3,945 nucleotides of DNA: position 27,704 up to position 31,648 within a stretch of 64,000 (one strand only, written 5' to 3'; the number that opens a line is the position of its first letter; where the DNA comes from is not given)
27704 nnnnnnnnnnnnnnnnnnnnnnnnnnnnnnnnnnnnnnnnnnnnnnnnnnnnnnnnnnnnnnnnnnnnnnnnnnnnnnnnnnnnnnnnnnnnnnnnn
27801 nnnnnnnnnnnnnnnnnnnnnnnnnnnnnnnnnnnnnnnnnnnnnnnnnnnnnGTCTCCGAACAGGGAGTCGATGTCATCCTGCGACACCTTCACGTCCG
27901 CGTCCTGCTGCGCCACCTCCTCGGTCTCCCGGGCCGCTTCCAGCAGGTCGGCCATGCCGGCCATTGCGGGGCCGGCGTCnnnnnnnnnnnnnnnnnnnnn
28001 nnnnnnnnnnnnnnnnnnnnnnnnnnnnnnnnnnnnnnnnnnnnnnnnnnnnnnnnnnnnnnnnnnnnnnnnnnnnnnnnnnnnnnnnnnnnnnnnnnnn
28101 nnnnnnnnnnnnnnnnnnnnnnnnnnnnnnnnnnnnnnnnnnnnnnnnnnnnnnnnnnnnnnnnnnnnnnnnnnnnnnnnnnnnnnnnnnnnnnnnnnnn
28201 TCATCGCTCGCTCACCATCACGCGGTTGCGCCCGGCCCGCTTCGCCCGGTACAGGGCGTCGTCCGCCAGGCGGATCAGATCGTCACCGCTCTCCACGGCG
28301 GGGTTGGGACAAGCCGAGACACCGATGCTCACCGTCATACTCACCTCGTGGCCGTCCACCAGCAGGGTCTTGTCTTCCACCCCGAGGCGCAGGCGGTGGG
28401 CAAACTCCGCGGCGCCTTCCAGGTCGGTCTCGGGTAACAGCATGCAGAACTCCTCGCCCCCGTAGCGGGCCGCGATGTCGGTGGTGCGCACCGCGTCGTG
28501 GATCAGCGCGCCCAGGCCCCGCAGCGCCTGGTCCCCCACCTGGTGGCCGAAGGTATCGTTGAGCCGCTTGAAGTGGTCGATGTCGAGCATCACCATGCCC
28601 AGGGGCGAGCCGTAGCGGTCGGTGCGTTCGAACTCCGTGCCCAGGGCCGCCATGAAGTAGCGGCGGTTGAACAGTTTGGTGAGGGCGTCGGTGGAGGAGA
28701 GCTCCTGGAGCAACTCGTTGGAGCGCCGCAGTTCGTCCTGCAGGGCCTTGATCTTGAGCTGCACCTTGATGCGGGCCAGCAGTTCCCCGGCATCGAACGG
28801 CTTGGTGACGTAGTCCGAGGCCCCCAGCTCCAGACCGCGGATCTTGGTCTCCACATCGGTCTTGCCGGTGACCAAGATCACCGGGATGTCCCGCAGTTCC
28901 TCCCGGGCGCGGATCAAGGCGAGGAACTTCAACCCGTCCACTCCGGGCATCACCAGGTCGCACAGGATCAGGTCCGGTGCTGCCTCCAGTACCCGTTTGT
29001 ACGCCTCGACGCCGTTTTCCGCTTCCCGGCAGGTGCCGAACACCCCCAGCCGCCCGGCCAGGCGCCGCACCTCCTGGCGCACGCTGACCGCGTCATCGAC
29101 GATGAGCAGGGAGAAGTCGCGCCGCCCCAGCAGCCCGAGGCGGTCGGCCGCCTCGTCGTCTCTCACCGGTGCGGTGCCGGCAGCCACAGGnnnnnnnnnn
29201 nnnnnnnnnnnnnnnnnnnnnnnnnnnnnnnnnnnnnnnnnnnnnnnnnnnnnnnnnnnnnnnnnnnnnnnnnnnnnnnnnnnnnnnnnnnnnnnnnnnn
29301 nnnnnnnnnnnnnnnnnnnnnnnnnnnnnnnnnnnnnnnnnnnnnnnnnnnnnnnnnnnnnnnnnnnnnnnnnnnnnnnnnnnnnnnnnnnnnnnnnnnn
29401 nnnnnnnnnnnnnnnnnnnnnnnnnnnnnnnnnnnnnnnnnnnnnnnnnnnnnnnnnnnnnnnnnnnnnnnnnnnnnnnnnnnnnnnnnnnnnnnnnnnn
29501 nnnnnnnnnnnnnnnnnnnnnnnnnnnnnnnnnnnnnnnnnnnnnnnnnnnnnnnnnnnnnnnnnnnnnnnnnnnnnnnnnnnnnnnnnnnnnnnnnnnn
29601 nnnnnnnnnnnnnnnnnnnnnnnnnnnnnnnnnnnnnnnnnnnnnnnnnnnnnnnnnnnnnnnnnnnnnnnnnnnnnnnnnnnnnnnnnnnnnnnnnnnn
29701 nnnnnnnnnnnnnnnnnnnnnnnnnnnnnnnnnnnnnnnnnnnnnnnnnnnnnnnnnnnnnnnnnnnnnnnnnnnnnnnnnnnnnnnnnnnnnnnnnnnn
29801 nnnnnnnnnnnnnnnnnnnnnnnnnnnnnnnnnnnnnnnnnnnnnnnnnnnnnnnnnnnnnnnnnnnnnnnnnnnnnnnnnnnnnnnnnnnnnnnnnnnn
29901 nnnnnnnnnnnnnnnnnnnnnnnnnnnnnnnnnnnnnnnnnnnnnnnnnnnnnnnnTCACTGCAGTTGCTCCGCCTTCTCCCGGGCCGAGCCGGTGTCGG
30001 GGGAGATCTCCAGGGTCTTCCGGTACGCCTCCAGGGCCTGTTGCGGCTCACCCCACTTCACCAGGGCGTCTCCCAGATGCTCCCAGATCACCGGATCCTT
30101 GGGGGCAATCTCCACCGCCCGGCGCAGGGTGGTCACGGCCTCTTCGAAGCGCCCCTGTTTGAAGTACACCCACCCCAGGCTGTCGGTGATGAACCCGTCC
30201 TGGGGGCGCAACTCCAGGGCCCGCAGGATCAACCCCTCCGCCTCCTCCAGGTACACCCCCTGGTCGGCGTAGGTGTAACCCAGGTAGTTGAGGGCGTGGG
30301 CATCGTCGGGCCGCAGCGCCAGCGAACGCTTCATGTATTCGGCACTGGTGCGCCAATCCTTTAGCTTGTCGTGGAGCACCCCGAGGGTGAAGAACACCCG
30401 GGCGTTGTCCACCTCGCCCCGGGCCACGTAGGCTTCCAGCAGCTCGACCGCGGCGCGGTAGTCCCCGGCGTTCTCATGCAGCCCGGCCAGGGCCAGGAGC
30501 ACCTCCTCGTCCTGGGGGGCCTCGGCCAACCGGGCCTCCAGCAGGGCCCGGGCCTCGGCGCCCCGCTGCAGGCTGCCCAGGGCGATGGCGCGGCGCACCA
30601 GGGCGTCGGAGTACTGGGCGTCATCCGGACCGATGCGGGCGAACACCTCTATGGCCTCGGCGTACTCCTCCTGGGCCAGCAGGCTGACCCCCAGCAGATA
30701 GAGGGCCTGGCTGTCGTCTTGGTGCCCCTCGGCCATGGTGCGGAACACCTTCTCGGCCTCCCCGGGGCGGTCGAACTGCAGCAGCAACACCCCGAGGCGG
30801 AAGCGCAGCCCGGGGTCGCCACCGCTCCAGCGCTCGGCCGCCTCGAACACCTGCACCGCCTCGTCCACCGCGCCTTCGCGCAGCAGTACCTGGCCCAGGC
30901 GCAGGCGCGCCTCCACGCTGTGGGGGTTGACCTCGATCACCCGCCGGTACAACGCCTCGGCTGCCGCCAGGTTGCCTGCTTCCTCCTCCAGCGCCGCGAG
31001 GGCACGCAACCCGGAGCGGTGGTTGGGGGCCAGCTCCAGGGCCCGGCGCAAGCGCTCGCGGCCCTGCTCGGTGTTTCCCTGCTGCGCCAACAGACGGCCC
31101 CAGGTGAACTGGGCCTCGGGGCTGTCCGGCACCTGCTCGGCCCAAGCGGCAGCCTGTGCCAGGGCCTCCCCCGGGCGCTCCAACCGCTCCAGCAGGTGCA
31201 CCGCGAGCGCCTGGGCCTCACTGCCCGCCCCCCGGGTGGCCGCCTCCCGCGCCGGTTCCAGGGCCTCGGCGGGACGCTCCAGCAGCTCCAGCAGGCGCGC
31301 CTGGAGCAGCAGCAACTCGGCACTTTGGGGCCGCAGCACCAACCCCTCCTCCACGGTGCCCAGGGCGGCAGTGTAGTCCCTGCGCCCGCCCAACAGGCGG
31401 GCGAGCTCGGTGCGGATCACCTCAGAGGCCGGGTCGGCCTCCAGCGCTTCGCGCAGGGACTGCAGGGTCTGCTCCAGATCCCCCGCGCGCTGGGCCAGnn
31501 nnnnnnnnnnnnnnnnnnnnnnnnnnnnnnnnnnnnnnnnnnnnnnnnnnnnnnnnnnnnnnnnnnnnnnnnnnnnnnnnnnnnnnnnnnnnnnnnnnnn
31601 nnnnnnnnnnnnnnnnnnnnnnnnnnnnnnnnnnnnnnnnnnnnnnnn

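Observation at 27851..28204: Double zinc-ribbon protein ending in a CheY-P docking-like peptide (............)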

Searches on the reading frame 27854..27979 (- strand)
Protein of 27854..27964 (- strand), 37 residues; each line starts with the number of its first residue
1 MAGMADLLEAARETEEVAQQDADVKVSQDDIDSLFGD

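Call 21: search_protein_families(library=ncbifam, proteins=[window:27854-27964:-], max_evalue=10)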
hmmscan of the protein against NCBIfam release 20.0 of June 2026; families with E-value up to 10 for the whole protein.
seq(37 aa): 0 families

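Call 84: find_homologous_proteins(query=A6, max_evalue=10)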
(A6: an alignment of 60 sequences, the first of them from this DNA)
Query A6 (60 sequences) (42 aa, profile of the alignment): 4 proteins with E <= 10 among 302 candidates.
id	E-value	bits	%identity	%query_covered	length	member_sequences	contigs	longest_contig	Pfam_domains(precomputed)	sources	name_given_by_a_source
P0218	6.5e-6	44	55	26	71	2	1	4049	-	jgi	jgi:hypothetical protein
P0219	3.4e-5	42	64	26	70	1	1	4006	-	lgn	-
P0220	1.4e-4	40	88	95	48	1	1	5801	-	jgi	jgi:hypothetical protein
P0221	2.0e-3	36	27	79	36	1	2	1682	-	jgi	-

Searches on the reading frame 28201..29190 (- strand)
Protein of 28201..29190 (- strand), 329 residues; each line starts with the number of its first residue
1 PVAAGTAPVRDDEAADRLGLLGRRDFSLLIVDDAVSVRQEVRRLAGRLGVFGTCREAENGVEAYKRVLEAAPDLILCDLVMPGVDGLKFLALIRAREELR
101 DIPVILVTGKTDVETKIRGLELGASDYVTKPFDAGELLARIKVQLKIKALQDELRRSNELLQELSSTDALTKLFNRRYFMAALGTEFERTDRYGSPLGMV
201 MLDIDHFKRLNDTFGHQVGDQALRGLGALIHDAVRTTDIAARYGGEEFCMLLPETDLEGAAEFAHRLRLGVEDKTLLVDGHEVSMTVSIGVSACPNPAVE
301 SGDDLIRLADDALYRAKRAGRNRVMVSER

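Call 3: search_protein_families(library=pfam, proteins=[window:28201-29190:-], max_evalue=0.01)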
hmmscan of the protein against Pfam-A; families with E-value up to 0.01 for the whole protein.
window:28201-29190:- (329 aa): 2 families
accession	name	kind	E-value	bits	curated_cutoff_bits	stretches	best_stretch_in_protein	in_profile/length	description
PF00990.26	GGDEF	-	8.1e-48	162.7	23.8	1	166-323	2-161/161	Diguanylate cyclase, GGDEF domain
PF00072.30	Response_reg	-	1e-27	96.9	30.2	1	29-142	2-111/111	Response regulator receiver domain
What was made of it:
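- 28201..29190 (-): REC-GGDEF diguanylate cyclase (GGEEF and an RxxD I-site). The start codon is uncertain and the stop overlaps the DZR start. Pfam Response_reg plus GGDEF (call 3).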

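Call 21: search_protein_families(library=ncbifam, proteins=[window:28201-29190:-], max_evalue=10)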
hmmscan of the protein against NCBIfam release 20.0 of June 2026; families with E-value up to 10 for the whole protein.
window:28201-29190:- (329 aa): 121 families (the best 25 are shown)
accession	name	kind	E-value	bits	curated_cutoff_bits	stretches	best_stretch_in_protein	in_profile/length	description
NF007135.0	PRK09581.1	equivalog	3.5e-79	266.8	474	1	28-327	158-455/457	PleD family two-component system response regulator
NF047654.1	DiguCycDgcRLepto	equivalog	1.7e-58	197.9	500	1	28-325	5-294/295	diguanylate cyclase DgcR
TIGR00254.1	GGDEF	domain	6.3e-55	185.4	37.4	1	161-327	1-167/168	diguanylate cyclase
NF038266.1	diguan_SiaD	equivalog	4.7e-53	180.1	290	1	150-324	79-252/252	biofilm regulation diguanylate cyclase SiaD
NF041606.1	dguan_cyc_DgcA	equivalog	8.8e-50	169.5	370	1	157-328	170-340/340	diguanylate cyclase DgcA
NF007380.0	PRK09894.1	equivalog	1.2e-46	159.4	256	1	148-327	111-287/296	diguanylate cyclase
NF007423.1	PRK09966.1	equivalog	7.4e-38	130.4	325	1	146-317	220-390/390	diguanylate cyclase DgcN/YfiN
NF011955.1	PRK15426.1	equivalog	1.6e-37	128.9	408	1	161-328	394-562/564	cellulose biosynthesis regulator diguanylate cyclase DgcQ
NF051473.1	DigCycDgcsShew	equivalog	7.7e-37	127.2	400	1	167-325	137-289/291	diguanylate cyclase DgcS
NF050064.1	BlResRespRegCbrR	equivalog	1.2e-36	126.5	600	1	73-326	170-413/415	bile resistance response regulator CbrR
NF007298.0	PRK09776.1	equivalog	1.4e-33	115.9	1135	1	156-328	672-846/1111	diguanylate cyclase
NF007599.0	PRK10245.1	equivalog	3e-32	111.5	402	1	157-326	202-369/371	diguanylate cyclase AdrA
NF045675.1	PhdiestaseDibA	equivalog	7.2e-30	103.9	980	1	154-322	192-359/623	phosphodiesterase DibA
NF047872.1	GGDEF_GdpS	equivalog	4.5e-27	95.2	400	1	165-326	187-349/355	GGDEF domain-containing protein GdpS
NF007474.0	PRK10060.1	equivalog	1e-26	93.3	782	1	153-326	225-394/663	cyclic di-GMP phosphodiesterase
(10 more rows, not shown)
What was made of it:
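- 28201..29190 (-): PleD-family hit (call 21).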

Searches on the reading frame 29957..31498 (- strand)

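Call 35: search_protein_families(library=pfam, proteins=[window:29957-31498:-], max_evalue=0.0001)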
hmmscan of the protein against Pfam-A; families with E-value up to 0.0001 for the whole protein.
window:29957-31498:- (513 aa): 27 families (the best 25 are shown)
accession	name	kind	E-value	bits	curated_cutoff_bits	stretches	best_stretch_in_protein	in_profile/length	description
PF13432.12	TPR_16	-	4e-47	158.6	32.7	6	167-225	3-62/65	Tetratricopeptide repeat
PF14559.12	TPR_19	-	6e-44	148.7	25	6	173-224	3-54/68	Tetratricopeptide repeat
PF13428.12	TPR_14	-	5e-43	141.5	23.5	3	440-477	6-43/44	Tetratricopeptide repeat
PF07719.23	TPR_2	-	7.1e-43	141.6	27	1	441-468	7-34/34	Tetratricopeptide repeat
PF13431.12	TPR_17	-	1.4e-38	128.4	24.4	0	183-216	1-34/34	Tetratricopeptide repeat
PF13181.12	TPR_8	-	2.6e-37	124.2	25.7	1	441-468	7-34/34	Tetratricopeptide repeat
PF00515.34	TPR_1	-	3.9e-37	125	27.8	1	441-468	7-34/34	Tetratricopeptide repeat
PF13414.12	TPR_11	-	2.5e-29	101.1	26.8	1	444-481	3-40/42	TPR repeat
PF13424.12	TPR_12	-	5.3e-29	100.7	30.1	2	400-466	3-76/77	Tetratricopeptide repeat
PF12895.13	ANAPC3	-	6e-26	91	27.2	0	441-495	29-82/82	Anaphase-promoting complex, cyclosome, subunit 3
PF23914.1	TPR_CcmH_CycH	-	7.2e-26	91.4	42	1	196-289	51-147/158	Cytochrome c-type biogenesis protein H TPR domain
PF13174.12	TPR_6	-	1.2e-24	85.6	26.3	0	441-467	6-32/33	Tetratricopeptide repeat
PF13371.12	TPR_9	-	1.4e-17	63.9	35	1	444-513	4-73/73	Tetratricopeptide repeat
PF13176.12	TPR_7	-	9.1e-17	60.1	27.9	0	440-467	4-31/36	Tetratricopeptide repeat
PF24575.1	TPR_Slam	-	8.7e-15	55.5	35.2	0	166-216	52-102/104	Surface lipoprotein assembly modifier, N-terminal TPR repeats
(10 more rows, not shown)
